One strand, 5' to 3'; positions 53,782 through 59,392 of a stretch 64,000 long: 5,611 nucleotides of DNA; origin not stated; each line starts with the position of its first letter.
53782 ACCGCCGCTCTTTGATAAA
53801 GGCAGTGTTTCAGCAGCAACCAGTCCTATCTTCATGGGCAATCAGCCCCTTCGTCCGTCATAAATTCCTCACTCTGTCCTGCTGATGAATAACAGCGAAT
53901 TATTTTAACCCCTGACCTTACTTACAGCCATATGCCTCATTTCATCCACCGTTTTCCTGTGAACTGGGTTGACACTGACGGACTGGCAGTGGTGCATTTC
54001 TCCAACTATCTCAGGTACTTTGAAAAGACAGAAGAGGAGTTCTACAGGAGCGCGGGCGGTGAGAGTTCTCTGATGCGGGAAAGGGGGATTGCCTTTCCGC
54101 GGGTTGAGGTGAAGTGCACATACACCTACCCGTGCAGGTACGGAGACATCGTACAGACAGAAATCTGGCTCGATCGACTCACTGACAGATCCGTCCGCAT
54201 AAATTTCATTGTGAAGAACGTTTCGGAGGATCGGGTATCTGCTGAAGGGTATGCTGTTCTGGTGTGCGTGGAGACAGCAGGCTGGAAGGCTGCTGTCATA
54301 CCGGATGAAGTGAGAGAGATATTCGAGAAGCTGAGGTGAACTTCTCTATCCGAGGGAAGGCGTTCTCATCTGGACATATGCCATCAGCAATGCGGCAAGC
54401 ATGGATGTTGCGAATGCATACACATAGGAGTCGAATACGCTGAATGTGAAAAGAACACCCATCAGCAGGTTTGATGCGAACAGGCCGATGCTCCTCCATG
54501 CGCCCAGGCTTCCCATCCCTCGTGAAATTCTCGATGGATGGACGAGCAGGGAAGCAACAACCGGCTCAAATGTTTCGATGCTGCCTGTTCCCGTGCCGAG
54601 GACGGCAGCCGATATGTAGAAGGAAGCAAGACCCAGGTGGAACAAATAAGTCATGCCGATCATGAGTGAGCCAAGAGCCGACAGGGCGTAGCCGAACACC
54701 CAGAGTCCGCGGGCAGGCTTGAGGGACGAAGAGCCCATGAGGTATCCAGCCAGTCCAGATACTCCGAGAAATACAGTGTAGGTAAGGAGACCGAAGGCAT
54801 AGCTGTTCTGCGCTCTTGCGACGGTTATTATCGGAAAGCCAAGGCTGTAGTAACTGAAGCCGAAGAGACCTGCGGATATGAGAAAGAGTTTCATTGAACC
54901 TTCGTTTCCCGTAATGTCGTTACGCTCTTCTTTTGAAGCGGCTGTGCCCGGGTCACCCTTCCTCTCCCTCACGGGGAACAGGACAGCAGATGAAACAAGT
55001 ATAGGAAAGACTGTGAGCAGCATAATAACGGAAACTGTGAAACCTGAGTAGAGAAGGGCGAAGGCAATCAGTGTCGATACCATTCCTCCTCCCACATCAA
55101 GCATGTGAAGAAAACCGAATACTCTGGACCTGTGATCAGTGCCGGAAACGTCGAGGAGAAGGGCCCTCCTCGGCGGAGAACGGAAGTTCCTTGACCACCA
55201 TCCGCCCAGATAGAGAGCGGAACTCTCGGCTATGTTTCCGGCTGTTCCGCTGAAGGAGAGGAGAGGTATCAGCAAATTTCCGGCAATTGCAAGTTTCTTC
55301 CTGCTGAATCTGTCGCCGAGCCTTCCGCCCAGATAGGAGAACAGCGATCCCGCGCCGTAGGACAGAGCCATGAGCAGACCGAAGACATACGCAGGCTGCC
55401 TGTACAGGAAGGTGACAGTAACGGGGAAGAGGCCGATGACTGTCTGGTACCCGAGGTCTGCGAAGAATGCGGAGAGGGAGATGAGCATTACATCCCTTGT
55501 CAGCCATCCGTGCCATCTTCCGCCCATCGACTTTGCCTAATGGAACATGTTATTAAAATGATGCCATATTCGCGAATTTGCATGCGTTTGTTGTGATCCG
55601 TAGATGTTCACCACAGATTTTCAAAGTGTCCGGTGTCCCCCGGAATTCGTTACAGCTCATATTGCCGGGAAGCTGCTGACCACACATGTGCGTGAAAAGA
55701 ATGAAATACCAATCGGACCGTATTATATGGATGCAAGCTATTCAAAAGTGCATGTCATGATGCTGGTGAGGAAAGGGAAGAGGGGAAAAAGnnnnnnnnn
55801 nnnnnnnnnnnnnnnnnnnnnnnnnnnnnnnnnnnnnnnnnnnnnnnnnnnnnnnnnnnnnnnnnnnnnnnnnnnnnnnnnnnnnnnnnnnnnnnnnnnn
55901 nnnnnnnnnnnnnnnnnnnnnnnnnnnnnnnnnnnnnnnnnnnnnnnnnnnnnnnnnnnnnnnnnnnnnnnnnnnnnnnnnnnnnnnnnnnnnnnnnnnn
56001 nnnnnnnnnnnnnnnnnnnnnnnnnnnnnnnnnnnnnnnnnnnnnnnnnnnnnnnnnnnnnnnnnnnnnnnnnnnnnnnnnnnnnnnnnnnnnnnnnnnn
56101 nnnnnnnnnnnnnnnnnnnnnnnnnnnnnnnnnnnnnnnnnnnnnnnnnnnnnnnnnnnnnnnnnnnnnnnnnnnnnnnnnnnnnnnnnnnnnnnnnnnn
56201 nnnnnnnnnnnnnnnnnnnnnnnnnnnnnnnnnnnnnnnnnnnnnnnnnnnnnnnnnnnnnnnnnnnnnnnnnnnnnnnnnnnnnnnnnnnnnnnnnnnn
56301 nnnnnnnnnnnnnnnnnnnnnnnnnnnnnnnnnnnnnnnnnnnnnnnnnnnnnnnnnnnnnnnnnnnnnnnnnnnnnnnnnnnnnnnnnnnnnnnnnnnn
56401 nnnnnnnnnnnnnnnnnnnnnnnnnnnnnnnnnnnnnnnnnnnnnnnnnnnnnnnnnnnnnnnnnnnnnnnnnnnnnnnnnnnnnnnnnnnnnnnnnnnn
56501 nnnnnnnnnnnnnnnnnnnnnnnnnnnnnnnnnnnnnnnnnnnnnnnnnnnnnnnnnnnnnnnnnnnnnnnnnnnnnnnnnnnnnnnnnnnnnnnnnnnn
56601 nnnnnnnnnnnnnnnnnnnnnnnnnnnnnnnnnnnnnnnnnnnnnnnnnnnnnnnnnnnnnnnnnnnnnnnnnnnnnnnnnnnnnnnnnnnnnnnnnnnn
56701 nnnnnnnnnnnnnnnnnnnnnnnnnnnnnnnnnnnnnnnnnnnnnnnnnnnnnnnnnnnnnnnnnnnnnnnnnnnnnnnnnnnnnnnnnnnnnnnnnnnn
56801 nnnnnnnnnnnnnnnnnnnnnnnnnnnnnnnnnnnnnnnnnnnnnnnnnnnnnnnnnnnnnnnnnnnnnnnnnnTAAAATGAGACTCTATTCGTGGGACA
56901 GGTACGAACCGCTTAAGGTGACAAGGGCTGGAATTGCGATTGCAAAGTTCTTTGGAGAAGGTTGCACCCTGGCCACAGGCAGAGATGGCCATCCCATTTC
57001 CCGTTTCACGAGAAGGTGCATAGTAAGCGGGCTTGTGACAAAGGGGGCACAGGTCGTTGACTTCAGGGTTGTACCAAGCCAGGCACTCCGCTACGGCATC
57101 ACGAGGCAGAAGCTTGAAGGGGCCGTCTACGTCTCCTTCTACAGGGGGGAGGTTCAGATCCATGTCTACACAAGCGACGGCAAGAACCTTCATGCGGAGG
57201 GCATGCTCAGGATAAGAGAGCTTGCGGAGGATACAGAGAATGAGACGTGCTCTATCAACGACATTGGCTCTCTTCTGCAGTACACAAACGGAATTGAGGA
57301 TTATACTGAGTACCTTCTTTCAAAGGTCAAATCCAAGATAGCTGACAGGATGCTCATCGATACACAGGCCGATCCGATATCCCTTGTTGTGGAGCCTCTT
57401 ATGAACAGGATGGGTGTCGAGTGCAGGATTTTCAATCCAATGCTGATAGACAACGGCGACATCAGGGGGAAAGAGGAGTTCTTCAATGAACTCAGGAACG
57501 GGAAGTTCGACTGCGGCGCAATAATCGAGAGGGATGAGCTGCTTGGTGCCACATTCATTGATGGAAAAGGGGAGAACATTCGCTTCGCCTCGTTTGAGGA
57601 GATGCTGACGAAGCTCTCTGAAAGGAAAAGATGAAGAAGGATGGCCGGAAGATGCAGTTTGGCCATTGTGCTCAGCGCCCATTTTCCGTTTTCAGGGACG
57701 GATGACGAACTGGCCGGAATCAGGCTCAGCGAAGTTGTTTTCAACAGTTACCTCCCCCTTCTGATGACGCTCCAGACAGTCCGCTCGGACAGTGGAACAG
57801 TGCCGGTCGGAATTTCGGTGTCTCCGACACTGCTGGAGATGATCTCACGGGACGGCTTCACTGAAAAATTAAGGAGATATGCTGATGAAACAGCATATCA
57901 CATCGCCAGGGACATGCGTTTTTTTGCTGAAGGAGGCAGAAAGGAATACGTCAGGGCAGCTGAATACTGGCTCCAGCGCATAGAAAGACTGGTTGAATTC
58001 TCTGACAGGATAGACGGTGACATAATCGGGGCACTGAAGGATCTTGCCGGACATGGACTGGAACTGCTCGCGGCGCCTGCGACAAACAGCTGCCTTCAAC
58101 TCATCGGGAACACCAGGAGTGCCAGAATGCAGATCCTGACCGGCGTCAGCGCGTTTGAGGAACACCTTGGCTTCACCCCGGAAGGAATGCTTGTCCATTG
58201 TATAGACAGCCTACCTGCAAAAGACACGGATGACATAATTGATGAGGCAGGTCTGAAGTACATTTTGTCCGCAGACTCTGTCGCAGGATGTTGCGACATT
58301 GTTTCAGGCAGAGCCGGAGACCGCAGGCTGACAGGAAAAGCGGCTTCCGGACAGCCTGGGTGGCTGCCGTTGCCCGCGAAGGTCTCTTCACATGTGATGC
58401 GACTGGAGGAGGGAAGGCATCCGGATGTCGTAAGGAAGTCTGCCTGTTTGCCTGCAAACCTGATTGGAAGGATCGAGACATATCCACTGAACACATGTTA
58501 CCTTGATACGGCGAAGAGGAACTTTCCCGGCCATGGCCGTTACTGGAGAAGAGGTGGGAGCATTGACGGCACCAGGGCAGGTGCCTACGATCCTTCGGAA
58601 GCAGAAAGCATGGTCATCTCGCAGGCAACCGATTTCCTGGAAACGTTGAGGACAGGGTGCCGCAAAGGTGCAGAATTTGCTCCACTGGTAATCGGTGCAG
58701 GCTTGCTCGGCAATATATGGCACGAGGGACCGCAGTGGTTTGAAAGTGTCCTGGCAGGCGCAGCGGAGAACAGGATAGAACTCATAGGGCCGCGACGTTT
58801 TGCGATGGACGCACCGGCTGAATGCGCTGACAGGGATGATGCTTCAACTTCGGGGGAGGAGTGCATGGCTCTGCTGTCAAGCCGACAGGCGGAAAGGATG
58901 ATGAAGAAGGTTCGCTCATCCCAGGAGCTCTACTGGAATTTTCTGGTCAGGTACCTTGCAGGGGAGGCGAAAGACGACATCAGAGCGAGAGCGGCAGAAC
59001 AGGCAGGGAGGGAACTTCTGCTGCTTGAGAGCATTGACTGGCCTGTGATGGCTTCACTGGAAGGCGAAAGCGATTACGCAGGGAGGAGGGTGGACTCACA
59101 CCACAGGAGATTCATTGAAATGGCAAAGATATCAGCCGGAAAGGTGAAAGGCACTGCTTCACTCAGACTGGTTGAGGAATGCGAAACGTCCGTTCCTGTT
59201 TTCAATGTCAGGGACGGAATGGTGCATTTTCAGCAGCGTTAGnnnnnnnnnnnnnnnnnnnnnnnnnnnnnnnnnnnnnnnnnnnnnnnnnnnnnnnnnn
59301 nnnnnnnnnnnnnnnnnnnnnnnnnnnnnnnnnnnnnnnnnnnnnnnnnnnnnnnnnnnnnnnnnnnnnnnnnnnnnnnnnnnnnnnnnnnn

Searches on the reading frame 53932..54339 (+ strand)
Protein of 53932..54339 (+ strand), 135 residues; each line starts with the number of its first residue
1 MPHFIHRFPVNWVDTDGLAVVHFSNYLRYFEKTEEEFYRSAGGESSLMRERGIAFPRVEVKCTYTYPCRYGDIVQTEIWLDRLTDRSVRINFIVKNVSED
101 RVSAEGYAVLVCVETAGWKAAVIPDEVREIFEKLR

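Call 23: search_protein_families(library=pfam, proteins=[window:53932-54339:+], max_evalue=0.00001)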
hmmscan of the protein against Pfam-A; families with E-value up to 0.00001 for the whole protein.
window:53932-54339:+ (135 aa): 2 families
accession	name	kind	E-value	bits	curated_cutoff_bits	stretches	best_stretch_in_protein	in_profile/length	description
PF13279.12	4HBT_2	-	1.6e-13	51.6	25.5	1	10-130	1-121/122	Thioesterase-like superfamily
PF03061.28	4HBT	-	1.7e-06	28.7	20.6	1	20-98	3-74/79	Thioesterase superfamily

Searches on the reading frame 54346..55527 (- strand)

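Call 23: search_protein_families(library=pfam, proteins=[window:54346-55527:-], max_evalue=0.00001)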
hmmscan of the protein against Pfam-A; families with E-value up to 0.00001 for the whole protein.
window:54346-55527:- (393 aa): 1 family
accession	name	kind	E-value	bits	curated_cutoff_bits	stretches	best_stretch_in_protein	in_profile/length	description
PF07690.21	MFS_1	-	3.6e-16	59.5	33.4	1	17-291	2-286/347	Major Facilitator Superfamily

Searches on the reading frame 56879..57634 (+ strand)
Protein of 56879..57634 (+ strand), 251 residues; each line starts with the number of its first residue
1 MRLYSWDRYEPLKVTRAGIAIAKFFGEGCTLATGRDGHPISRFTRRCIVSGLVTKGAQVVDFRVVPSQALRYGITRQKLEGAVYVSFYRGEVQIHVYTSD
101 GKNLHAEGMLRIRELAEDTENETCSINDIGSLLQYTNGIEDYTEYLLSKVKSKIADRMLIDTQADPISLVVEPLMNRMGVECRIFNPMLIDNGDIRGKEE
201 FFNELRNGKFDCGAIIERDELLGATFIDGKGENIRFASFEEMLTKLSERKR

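Call 23: search_protein_families(library=pfam, proteins=[window:56879-57634:+], max_evalue=0.00001)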
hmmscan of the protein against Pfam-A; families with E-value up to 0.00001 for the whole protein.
window:56879-57634:+ (251 aa): 1 family
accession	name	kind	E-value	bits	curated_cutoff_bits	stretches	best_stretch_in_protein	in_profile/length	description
PF02878.22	PGM_PMM_I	-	3.9e-09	36.8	22.5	1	11-120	20-135/138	Phosphoglucomutase/phosphomannomutase, alpha/beta/alpha domain I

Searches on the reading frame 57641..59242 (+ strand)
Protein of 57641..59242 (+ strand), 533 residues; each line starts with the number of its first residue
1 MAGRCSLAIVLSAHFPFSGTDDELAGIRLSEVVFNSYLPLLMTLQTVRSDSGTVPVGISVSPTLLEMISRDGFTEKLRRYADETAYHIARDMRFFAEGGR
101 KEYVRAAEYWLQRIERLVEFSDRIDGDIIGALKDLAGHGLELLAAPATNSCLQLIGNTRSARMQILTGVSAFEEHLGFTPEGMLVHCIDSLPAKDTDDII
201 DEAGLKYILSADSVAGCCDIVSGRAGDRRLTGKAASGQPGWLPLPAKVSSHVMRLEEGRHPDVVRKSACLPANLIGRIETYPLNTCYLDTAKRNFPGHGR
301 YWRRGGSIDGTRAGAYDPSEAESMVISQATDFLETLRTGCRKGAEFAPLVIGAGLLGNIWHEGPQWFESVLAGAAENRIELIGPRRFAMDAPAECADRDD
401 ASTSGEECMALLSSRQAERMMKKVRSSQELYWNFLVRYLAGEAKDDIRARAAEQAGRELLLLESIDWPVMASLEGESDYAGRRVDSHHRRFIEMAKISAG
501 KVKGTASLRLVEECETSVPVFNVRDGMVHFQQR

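Call 68: search_protein_families(library=pfam, proteins=[window:57641-59242:+], max_evalue=0.00001)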
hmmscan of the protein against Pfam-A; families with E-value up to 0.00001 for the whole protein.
window:57641-59242:+ (533 aa): 2 families
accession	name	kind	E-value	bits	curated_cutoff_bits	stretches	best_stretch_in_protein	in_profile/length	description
PF09210.16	BE_C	-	7.9e-13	49.1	25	1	443-522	18-94/101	1,4-alpha-glucan branching enzyme, C-terminal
PF03065.20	Glyco_hydro_57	-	5.1e-07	29.7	21.2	1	24-209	17-170/291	Glycosyl hydrolase family 57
